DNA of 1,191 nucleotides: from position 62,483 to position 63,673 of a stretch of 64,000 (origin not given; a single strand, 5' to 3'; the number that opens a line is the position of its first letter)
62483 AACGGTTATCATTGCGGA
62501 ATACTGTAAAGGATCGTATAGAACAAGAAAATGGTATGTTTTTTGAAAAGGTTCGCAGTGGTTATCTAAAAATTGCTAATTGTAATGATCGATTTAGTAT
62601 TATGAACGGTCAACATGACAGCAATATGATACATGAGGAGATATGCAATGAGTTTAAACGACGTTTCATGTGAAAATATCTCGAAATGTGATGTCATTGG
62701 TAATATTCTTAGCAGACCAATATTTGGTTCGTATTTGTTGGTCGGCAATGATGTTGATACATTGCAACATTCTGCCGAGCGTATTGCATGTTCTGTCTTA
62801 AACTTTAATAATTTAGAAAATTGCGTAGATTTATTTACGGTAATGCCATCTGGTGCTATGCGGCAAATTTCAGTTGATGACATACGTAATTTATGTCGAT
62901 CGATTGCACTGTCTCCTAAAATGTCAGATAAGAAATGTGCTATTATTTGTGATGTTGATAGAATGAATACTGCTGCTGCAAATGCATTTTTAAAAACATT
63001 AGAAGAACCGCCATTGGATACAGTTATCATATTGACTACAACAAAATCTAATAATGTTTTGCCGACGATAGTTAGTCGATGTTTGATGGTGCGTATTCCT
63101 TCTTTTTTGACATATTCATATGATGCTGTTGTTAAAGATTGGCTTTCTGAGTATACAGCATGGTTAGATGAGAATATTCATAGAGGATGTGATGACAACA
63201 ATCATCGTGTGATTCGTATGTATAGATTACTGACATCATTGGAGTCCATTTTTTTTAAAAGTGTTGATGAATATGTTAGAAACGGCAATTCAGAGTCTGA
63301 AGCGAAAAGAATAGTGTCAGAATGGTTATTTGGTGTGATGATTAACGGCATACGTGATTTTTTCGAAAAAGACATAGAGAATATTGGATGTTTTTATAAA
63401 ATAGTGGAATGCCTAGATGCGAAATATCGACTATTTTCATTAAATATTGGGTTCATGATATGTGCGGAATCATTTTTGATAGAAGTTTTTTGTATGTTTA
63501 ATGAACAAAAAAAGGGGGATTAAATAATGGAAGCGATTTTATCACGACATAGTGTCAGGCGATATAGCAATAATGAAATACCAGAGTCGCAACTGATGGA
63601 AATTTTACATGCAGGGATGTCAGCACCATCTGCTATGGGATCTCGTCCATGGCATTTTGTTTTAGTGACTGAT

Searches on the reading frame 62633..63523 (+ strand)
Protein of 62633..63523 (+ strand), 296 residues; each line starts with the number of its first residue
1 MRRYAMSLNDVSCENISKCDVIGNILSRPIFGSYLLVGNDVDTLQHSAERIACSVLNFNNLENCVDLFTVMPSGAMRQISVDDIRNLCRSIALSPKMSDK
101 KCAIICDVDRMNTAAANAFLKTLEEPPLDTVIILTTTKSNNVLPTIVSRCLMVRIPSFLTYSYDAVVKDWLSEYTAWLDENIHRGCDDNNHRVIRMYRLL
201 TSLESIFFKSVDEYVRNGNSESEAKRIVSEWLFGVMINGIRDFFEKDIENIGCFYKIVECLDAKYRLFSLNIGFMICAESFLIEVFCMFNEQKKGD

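Call 74: search_protein_families(library=pfam, proteins=[window:62633-63523:+], max_evalue=0.001)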
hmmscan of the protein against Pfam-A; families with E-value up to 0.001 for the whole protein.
window:62633-63523:+ (296 aa): 1 family
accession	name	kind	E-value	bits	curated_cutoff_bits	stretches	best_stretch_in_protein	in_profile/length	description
PF13177.12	DNA_pol3_delta2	-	1.3e-28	100.5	27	1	53-157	57-159/161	DNA polymerase III, delta subunit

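Call 79: find_encoding_contigs(protein=window:62633-63523:+, flank=10000, max_places=2)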
Protein window:62633-63523:+ (296 aa): no gene with exactly this product is on record in the collection.
